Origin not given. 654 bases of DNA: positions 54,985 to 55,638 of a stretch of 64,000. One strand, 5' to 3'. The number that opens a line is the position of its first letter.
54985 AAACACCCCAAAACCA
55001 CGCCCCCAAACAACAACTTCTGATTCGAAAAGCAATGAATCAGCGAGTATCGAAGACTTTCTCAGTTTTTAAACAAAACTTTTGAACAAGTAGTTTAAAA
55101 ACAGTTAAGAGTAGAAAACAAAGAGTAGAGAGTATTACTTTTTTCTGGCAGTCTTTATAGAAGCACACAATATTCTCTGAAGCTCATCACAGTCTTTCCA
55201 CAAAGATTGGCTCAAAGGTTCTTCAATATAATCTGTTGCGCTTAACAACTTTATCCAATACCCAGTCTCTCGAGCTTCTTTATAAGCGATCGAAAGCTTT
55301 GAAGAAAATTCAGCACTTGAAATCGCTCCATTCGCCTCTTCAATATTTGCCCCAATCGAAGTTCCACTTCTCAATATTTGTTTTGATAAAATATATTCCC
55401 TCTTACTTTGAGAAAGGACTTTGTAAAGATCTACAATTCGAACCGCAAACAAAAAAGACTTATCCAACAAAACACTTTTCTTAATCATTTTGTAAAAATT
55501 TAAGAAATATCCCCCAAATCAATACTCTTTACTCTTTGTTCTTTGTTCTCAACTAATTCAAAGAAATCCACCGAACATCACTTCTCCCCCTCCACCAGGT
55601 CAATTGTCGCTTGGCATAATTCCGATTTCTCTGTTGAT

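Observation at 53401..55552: Polarity rule for heptamer arrays: pyrimidine-type array 5' of a gene, complementary purine-type array 3' of it (possible mRNA 5'-3' end pairing)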

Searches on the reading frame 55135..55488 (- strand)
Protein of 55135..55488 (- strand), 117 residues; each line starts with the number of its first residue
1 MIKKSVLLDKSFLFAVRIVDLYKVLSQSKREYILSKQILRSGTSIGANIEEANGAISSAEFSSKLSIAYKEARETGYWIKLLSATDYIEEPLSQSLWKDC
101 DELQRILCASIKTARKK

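Call 72: find_homologous_proteins(query=window:55135-55488:-, max_evalue=1e-8)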
Query window:55135-55488:- (117 aa): 7990 proteins with E <= 1e-8 among 8000 candidates; the best 120 are listed.
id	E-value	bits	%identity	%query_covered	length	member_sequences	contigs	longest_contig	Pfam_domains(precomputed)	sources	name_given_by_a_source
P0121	2.4e-66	239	100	100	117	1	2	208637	PF05635.18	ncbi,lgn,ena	-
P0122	3.6e-40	154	66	96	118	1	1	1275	PF05635.18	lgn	-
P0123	4.7e-40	154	66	100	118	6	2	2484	PF05635.18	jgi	jgi:four helix bundle protein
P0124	5.9e-40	154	65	100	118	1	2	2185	PF05635.18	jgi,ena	jgi:four helix bundle protein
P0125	6.9e-40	154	66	100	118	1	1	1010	PF05635.18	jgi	jgi:four helix bundle protein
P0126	4.8e-39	151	63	98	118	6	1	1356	PF05635.18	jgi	jgi:four helix bundle protein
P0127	1.1e-38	150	64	100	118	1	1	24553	PF05635.18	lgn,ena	-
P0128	1.3e-38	150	65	97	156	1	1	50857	PF05635.18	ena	-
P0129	1.6e-38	149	59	99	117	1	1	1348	PF05635.18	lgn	-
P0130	1.6e-38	149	65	97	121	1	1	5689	PF05635.18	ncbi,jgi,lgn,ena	-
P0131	1.8e-38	149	64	97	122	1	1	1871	PF05635.18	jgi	jgi:four helix bundle protein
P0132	3.0e-38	148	59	99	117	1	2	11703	PF05635.18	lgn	-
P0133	3.3e-38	148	64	94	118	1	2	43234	PF05635.18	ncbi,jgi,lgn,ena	-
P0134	7.0e-38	147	64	97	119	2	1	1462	PF05635.18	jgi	jgi:four helix bundle protein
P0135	9.3e-38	147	63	97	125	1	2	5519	PF05635.18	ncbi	ncbi:MAG: four helix bundle protein [Chloroherpetonaceae bacterium]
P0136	9.5e-38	147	66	98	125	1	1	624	PF05635.18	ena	-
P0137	1.1e-37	146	64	97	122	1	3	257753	PF05635.18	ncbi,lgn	ncbi:MAG: four helix bundle protein [Chloroherpetonaceae bacterium]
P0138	1.2e-37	146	63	95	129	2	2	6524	PF05635.18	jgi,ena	-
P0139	2.0e-37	146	60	98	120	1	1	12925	PF05635.18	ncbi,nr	ncbi:four helix bundle protein [bacterium]|nr:four helix bundle protein [bacterium]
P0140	2.1e-37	146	64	99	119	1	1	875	PF05635.18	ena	-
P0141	2.2e-37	146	59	98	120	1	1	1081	PF05635.18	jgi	-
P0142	2.4e-37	145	59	97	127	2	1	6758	PF05635.18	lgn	-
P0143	2.7e-37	145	62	97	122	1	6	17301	PF05635.18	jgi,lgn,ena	jgi:four helix bundle protein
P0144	3.1e-37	145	62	100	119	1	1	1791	PF05635.18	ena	-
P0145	3.4e-37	145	57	99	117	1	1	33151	PF05635.18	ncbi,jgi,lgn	jgi:four helix bundle protein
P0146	3.7e-37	145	62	97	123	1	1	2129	PF05635.18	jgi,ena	-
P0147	3.8e-37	145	60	98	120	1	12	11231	PF05635.18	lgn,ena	-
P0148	4.3e-37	145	60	100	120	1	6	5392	PF05635.18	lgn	-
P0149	5.3e-37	144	62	98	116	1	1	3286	PF05635.18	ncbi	-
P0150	5.8e-37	144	63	97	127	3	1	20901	PF05635.18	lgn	-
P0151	7.5e-37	144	62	100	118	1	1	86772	PF05635.18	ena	-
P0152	8.4e-37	144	59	100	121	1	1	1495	PF05635.18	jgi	jgi:four helix bundle protein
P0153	1.0e-36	143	59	98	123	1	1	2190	PF05635.18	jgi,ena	-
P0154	1.1e-36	143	61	97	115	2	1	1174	PF05635.18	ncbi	-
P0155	1.2e-36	143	61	97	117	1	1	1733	PF05635.18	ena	-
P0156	1.4e-36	143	60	96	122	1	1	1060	PF05635.18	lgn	-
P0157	1.6e-36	143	61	97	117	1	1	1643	PF05635.18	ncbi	-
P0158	1.9e-36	143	57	97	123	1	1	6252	PF05635.18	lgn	-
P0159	2.1e-36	142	61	96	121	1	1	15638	PF05635.18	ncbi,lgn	-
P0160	2.7e-36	142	61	96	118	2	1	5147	PF05635.18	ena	-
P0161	3.0e-36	142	62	98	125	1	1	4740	PF05635.18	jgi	-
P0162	3.3e-36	142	60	97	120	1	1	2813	PF05635.18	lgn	-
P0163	4.1e-36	141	59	96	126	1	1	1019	PF05635.18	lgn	-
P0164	4.6e-36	141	60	98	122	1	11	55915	PF05635.18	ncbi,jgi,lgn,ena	-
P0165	5.5e-36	141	63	91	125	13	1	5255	PF05635.18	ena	-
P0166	5.6e-36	141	59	97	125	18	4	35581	PF05635.18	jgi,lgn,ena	jgi:four helix bundle protein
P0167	6.2e-36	141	61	98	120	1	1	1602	PF05635.18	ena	-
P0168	6.2e-36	141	60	97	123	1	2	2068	PF05635.18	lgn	-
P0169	7.7e-36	141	63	97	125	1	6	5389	PF05635.18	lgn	-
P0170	7.9e-36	141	66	97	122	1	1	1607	PF05635.18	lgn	-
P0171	8.8e-36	140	58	98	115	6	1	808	PF05635.18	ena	-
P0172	9.0e-36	140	59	98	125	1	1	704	PF05635.18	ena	-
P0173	1.0e-35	140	62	97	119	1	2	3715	PF05635.18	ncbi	-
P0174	1.2e-35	140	59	97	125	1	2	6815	PF05635.18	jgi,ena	-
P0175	1.2e-35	140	58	97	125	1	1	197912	PF05635.18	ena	-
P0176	1.2e-35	140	59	97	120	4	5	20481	PF05635.18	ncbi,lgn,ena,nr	ncbi:MAG: four helix bundle protein [Candidatus Latescibacteria bacterium]|nr:four helix bundle prot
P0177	1.3e-35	140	60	96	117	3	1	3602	PF05635.18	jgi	jgi:four helix bundle protein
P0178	1.3e-35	140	65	94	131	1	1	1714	PF05635.18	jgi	jgi:four helix bundle protein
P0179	1.4e-35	140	58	100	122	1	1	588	PF05635.18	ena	-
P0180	1.4e-35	140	60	95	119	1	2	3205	PF05635.18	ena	-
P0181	1.6e-35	140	63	97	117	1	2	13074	PF05635.18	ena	-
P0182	1.6e-35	140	64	100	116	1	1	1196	PF05635.18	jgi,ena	-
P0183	1.7e-35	139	66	86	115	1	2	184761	PF05635.18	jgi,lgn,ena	-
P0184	1.7e-35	139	61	97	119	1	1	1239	PF05635.18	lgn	-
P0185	1.9e-35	139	59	97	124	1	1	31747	PF05635.18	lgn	-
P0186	2.3e-35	139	63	97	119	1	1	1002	PF05635.18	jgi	-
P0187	2.4e-35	139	63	100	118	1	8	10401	PF05635.18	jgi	jgi:four helix bundle protein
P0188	2.5e-35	139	60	97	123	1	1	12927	PF05635.18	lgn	-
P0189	2.6e-35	139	62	96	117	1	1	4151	PF05635.18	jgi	jgi:four helix bundle protein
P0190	2.7e-35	139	58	98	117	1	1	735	PF05635.18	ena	-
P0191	2.8e-35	139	61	97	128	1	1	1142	PF05635.18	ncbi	-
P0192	2.9e-35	139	59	97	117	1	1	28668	PF05635.18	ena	-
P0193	3.1e-35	139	61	98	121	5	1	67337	PF05635.18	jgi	-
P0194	3.3e-35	139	58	97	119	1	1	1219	PF05635.18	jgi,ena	-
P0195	3.3e-35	139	61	97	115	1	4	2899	PF05635.18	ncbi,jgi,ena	-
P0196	3.3e-35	139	59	99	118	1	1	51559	PF05635.18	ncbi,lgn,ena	-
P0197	3.7e-35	138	60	97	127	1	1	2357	PF05635.18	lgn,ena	-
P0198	3.8e-35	138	60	97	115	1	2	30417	PF05635.18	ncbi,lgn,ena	-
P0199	4.0e-35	138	61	97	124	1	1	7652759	PF05635.18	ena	-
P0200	4.1e-35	138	58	97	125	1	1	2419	PF05635.18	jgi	jgi:four helix bundle protein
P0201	4.2e-35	138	58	97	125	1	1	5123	PF05635.18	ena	-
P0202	4.2e-35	138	59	95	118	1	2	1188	PF05635.18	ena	-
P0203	4.5e-35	138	59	97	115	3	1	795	PF05635.18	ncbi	-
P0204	4.6e-35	138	63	91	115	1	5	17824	PF05635.18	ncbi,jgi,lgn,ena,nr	ncbi:MAG: hypothetical protein BWZ00_00585 [Bacteroidetes bacterium ADurb.BinA174]|nr:MAG: hypotheti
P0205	4.6e-35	138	60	98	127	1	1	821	PF05635.18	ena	-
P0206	4.7e-35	138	63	91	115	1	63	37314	PF05635.18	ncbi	-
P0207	4.9e-35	138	61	93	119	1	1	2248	PF05635.18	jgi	-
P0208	5.0e-35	138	59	97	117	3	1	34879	PF05635.18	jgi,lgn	jgi:four helix bundle protein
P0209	5.0e-35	138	62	100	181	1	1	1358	PF05635.18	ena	-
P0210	5.3e-35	138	58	98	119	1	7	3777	PF05635.18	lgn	-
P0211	5.7e-35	138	65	92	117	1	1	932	PF05635.18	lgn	-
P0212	5.9e-35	138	61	98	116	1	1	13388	PF05635.18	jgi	jgi:four helix bundle protein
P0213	6.5e-35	138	62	91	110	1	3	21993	PF05635.18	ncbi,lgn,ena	-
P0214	6.8e-35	138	61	96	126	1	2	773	PF05635.18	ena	-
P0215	6.9e-35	137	62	91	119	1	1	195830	PF05635.18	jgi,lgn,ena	-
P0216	7.0e-35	137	59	97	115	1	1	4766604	PF05635.18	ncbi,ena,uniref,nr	ncbi:four helix bundle protein [Marinifilum fragile]|uniref:four helix bundle protein n=1 Tax=Marini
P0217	7.0e-35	137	61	100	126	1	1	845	PF05635.18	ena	-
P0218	7.0e-35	137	60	99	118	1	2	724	PF05635.18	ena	-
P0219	7.2e-35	137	57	98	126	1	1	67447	PF05635.18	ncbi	-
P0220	7.5e-35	137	59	97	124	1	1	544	PF05635.18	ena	-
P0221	8.1e-35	137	61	97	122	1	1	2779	PF05635.18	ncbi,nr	ncbi:MAG: four helix bundle protein [Ignavibacteriales bacterium]|nr:four helix bundle protein [Igna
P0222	8.1e-35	137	58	97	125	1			PF05635.18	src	-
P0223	8.4e-35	137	58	97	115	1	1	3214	PF05635.18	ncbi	-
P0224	8.5e-35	137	61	93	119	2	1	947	PF05635.18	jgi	jgi:four helix bundle protein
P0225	8.7e-35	137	59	99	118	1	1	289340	PF05635.18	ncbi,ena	-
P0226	9.0e-35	137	62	100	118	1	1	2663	PF05635.18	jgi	jgi:four helix bundle protein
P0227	9.2e-35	137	57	98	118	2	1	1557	PF05635.18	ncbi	-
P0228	9.4e-35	137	56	97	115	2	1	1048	PF05635.18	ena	-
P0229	9.4e-35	137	61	98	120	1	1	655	PF05635.18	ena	-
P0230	9.7e-35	137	61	97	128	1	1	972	PF05635.18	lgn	-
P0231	9.9e-35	137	58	100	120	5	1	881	PF05635.18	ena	-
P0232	1.1e-34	137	62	91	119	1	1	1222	PF05635.18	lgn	-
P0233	1.2e-34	137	63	92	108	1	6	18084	PF05635.18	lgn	-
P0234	1.2e-34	137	61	98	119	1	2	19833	PF05635.18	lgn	-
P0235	1.2e-34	137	59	100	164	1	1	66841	PF05635.18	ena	-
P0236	1.2e-34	137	62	97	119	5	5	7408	PF05635.18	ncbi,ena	-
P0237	1.2e-34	137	60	97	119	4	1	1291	PF05635.18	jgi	jgi:four helix bundle protein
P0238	1.3e-34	137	58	97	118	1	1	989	PF05635.18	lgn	-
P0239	1.3e-34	137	61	98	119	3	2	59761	PF05635.18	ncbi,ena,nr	ncbi:MAG: four helix bundle protein [Bacteroidales bacterium]|nr:four helix bundle protein [Bacteroi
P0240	1.3e-34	137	58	96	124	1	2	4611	PF05635.18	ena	-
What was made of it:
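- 55135..55488 (-): Four-helix-bundle / 23S_rRNA_IVP gene (117 aa), the cargo of the cassette. The best homologues, at 57-66% identity, include MAGs named Chloroherpetonaceae, Bacteroidales and Ignavibacteriales (call 72).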

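Call 73: find_encoding_contigs(protein=P0206, flank=2000, max_places=10)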
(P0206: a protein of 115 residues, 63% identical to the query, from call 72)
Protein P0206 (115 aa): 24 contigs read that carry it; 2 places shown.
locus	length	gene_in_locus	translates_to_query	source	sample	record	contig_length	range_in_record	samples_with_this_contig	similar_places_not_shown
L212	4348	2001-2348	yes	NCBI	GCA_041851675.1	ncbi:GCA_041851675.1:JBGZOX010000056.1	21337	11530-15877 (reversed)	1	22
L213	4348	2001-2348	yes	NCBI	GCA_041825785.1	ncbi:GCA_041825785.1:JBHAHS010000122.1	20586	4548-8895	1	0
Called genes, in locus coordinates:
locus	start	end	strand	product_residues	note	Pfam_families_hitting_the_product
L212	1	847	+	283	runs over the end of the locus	PF10988:DUF2807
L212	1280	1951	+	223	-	PF02463:SMC_N (weak), PF00005:ABC_tran, PF13304:AAA_21 (faint)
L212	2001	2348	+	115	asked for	PF05635:23S_rRNA_IVP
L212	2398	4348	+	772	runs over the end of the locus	PF12704:MacB_PCD, PF02687:FtsX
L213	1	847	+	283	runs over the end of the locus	PF10988:DUF2807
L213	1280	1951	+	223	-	PF02463:SMC_N (weak), PF00005:ABC_tran, PF13175:AAA_15 (faint), PF13304:AAA_21 (faint)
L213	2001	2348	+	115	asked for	PF05635:23S_rRNA_IVP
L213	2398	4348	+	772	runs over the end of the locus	PF12704:MacB_PCD, PF02687:FtsX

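Call 78: find_encoding_contigs(protein=P0147, flank=1000, max_places=6)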
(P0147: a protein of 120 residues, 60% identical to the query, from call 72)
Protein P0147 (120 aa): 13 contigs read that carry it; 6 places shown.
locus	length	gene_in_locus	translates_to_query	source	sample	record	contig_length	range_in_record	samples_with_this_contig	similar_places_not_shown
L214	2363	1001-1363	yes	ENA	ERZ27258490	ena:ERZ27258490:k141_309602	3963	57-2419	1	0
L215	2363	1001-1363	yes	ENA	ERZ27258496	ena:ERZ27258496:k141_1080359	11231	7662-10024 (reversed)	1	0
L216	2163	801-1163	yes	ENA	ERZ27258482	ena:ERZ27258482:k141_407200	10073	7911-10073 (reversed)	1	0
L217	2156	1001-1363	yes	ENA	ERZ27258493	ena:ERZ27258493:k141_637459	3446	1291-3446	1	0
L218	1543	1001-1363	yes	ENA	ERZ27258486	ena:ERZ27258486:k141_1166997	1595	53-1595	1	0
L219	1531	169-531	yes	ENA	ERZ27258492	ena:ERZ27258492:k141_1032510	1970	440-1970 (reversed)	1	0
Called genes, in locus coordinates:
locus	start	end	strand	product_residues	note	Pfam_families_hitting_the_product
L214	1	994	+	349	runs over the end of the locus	?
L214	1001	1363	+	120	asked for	PF05635:23S_rRNA_IVP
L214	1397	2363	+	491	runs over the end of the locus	PF25596:CPSase_L_D1, PF02786:CPSase_L_D2, PF07478:Dala_Dala_lig_C (weak), PF13535:ATP-grasp_4 (weak), PF02787:CPSase_L_D3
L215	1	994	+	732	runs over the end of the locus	?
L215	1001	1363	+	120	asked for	PF05635:23S_rRNA_IVP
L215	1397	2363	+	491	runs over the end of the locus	PF25596:CPSase_L_D1, PF02786:CPSase_L_D2, PF07478:Dala_Dala_lig_C (weak), PF02787:CPSase_L_D3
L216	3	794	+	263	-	?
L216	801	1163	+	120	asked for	PF05635:23S_rRNA_IVP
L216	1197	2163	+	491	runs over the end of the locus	PF25596:CPSase_L_D1, PF02786:CPSase_L_D2, PF07478:Dala_Dala_lig_C (weak), PF02787:CPSase_L_D3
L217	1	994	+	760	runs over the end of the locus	?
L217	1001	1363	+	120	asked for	PF05635:23S_rRNA_IVP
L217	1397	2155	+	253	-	?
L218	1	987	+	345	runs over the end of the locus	?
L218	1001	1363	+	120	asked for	PF05635:23S_rRNA_IVP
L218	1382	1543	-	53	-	?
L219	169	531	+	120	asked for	PF05635:23S_rRNA_IVP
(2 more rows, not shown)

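Call 79: find_encoding_contigs(protein=P0164, flank=1000, max_places=6)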
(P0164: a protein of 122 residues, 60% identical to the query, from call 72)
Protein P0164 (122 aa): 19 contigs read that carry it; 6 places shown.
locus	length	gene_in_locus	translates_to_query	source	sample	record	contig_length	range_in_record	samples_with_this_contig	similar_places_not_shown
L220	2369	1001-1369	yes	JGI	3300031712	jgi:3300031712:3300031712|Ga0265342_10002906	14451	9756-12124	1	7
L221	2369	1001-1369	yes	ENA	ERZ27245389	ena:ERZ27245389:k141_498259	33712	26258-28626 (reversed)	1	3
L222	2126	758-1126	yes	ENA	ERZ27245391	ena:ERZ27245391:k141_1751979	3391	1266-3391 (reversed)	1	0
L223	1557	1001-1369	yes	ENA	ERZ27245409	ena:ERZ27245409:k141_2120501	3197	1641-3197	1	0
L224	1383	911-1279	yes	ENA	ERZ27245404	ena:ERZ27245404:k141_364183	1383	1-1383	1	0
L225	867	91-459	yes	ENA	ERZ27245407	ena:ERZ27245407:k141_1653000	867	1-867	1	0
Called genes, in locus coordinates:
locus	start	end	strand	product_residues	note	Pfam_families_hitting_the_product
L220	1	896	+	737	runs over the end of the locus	PF00580:UvrD-helicase, PF01443:Viral_helicase1 (faint), PF13245:AAA_19, PF13604:AAA_30 (faint), PF13361:UvrD_C, PF13538:UvrD_C_2, PF21196:PcrA_UvrD_tudor (weak)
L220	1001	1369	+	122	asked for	PF05635:23S_rRNA_IVP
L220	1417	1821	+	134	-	PF01878:EVE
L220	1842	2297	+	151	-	PF07366:SnoaL, PF12680:SnoaL_2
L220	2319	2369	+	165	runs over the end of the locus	PF04461:YajQ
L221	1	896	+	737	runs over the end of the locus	PF00580:UvrD-helicase, PF01443:Viral_helicase1 (faint), PF13245:AAA_19, PF13604:AAA_30 (faint), PF13361:UvrD_C, PF13538:UvrD_C_2, PF21196:PcrA_UvrD_tudor (weak)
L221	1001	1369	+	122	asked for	PF05635:23S_rRNA_IVP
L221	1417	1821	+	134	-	PF01878:EVE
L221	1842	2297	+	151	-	PF07366:SnoaL, PF12680:SnoaL_2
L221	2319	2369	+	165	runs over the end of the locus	PF04461:YajQ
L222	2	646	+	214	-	?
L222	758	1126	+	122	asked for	PF05635:23S_rRNA_IVP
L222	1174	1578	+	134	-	PF01878:EVE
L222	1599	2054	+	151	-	PF07366:SnoaL, PF12680:SnoaL_2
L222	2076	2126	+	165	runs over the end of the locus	PF04461:YajQ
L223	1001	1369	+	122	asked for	PF05635:23S_rRNA_IVP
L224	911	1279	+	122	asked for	PF05635:23S_rRNA_IVP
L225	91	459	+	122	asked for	PF05635:23S_rRNA_IVP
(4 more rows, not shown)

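Call 80: find_encoding_contigs(protein=P0137, flank=1000, max_places=4)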
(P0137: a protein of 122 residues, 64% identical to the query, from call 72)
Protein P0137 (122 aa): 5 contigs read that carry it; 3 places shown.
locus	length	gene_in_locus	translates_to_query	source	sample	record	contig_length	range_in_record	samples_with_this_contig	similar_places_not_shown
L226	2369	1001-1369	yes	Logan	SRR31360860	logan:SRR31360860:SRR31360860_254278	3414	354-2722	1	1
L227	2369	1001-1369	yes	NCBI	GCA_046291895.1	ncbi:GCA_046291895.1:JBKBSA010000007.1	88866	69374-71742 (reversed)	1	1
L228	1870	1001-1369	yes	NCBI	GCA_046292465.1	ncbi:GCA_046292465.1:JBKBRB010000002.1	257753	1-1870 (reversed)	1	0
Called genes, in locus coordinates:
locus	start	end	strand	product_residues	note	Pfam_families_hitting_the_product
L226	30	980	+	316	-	PF00528:BPD_transp_1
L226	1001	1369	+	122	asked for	PF05635:23S_rRNA_IVP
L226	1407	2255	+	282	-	PF00528:BPD_transp_1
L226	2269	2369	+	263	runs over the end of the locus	PF05050:Methyltransf_21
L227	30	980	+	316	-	PF00528:BPD_transp_1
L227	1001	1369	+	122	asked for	PF05635:23S_rRNA_IVP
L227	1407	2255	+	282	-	PF00528:BPD_transp_1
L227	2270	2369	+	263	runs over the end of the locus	PF05050:Methyltransf_21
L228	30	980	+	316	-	PF00528:BPD_transp_1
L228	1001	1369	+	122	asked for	PF05635:23S_rRNA_IVP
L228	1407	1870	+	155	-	?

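Call 81: find_encoding_contigs(protein=P0216, flank=1000, max_places=4)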
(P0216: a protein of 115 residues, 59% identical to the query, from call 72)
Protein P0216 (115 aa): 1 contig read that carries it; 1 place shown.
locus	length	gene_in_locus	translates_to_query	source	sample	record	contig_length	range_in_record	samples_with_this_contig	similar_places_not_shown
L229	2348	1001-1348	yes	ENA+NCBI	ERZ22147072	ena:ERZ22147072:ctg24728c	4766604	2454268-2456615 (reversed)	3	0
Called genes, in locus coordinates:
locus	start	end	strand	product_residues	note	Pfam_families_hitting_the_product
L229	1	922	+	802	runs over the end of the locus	PF12704:MacB_PCD, PF02687:FtsX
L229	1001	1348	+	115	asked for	PF05635:23S_rRNA_IVP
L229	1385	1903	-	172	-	PF13302:Acetyltransf_3, PF00583:Acetyltransf_1 (weak)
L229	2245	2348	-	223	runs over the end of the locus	PF00719:Pyrophosphatase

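Call 90: search_dna_similar(query=window:55135-55488:-, collection=plasmids, mode=protein, max_evalue=1e-8, max_rows=40, rows=spread)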
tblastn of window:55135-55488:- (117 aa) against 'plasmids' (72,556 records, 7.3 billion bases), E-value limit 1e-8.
Records with a match: 31; places in all: 39; records where one place covers at least 80% of the query: 31.
Best place of each record, by identity: <60% 31.
By first word of the organism name: Nostoc 16; Planktothrix 3; Candidatus 2; Bernardetia 1; Treponema 1; Chondrinema 1; Euhalothece 1; Monoglobus 1; Anabaena 1; Aulosira 1; and 3 more.
By predicted mobility (MOB-suite, as given by PLSDB): non-mobilizable 18; conjugative 8; mobilizable 5.
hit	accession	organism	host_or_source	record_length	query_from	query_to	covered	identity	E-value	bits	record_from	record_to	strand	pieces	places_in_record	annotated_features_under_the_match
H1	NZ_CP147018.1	Bernardetia sp. Wsw4-3y2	Red alga,Red algae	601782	1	117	100%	53.8%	1e-30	120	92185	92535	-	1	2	four helix bundle protein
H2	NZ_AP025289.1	Treponema saccharophilum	-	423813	6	116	95%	55.0%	5e-29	116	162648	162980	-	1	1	four helix bundle protein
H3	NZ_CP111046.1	Chondrinema litorale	Seaweed,red alga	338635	1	117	100%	49.6%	2e-31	123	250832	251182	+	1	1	four helix bundle protein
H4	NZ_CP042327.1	Euhalothece natronophila Z-M001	cell culture,soda lake Magadi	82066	2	115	97%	50.0%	2e-29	117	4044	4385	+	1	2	four helix bundle protein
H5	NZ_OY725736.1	Monoglobus pectinilyticus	-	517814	2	115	97%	45.6%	4e-25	105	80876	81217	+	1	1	none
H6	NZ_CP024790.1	Nostoc flagelliforme CCNUN1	cell culture,desert soil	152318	1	111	95%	46.4%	6e-21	93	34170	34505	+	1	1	four helix bundle protein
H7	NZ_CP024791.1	Nostoc flagelliforme CCNUN1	cell culture,desert soil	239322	1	111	95%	46.4%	6e-21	93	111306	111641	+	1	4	four helix bundle protein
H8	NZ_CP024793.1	Nostoc flagelliforme CCNUN1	cell culture,desert soil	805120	1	111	95%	46.4%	6e-21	93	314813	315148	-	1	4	four helix bundle protein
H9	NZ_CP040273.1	Nostoc sp. C052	Blasia pusilla,pure culture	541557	9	117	93%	47.3%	3e-19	89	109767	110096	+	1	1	four helix bundle protein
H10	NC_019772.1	Anabaena cylindrica PCC 7122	water, most likely pond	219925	9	111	88%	50.0%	3e-20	91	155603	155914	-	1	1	four helix bundle protein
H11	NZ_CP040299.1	Nostoc sp. TCL26-01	Leiosporoceros dussii,pure culture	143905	10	111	87%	49.5%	1e-19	89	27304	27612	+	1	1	four helix bundle protein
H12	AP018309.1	Aulosira laxa NIES-50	-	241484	1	111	95%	44.6%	4e-21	94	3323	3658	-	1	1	hypothetical protein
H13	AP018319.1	Nostoc sp. HK-01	-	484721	1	117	100%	40.7%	1e-17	84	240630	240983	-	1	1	hypothetical protein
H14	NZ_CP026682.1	Nostoc sp. 'Peltigera membranacea cyanobiont' N6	Lichen thallus,Peltigera membranacea ...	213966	1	117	100%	40.7%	2e-16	81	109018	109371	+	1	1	four helix bundle protein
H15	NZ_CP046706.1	Nostoc sp. ATCC 53789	-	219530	1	117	100%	40.7%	2e-16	80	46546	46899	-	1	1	four helix bundle protein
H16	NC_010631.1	Nostoc punctiforme PCC 73102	-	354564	1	117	100%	40.3%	3e-17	83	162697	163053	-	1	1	four helix bundle protein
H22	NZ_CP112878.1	Pseudanabaena galeata CCNP1313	-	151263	7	117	95%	39.6%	7e-16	79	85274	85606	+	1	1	four helix bundle protein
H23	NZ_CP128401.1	Candidatus Chlorohelix allophototropha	Single colony of Candidatus Chlorohelix ...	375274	14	117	89%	42.3%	4e-16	79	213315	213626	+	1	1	four helix bundle protein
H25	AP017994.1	Planktothrix agardhii NIES-204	-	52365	14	117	89%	41.3%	1e-14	75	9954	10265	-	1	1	hypothetical protein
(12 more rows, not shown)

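Call 91: get_annotated_region(hit=H1, flank=250)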
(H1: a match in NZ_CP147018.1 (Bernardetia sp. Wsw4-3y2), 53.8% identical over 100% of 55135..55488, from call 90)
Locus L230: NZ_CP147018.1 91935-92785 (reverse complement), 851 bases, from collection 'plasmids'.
description: Bernardetia sp. Wsw4-3y2 plasmid plasmd1, complete sequence
organism: Bernardetia sp. Wsw4-3y2 (NCBI taxid 3127471)
taxonomy: Bacteria; Bacteroidota; Cytophagia; Cytophagales; Bernardetiaceae; Bernardetia; Bernardetia sp. Wsw4-3y2
host: -; source: Red alga,Red algae; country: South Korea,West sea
typing (MOB-suite, as given by PLSDB): non-mobilizable
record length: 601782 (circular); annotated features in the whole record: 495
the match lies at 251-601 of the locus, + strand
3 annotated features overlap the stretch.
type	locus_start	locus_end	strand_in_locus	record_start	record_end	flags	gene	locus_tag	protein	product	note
CDS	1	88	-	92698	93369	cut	-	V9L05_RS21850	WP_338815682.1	O-methyltransferase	GO:0032259 - methylation [Evidence IEA]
CDS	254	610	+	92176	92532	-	-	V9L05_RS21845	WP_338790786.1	four helix bundle protein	-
CDS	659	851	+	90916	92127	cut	recF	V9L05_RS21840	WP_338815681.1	DNA replication and repair protein RecF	GO:0006310 - DNA recombination [Evidence IEA]; GO:0006281 - DNA repair [Evidence IEA]; GO:0006260 - DNA replication ...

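Call 92: get_annotated_region(hit=H2, flank=250)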
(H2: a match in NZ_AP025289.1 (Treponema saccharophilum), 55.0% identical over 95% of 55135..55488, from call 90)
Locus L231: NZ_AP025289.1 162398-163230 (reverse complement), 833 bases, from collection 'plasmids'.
description: Treponema saccharophilum strain JCM 32279 plasmid pTS1, complete sequence
organism: Treponema saccharophilum (NCBI taxid 165)
taxonomy: Bacteria; Spirochaetota; Spirochaetia; Spirochaetales; Treponemataceae; Treponema; Treponema saccharophilum
host: -; source: -; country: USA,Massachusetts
typing (MOB-suite, as given by PLSDB): non-mobilizable
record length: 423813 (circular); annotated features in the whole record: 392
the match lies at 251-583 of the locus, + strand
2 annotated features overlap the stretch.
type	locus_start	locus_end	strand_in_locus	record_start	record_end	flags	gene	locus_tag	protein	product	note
CDS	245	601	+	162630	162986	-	-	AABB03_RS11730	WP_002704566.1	four helix bundle protein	-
CDS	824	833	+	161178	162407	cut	-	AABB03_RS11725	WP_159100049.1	DUF4832 domain-containing protein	-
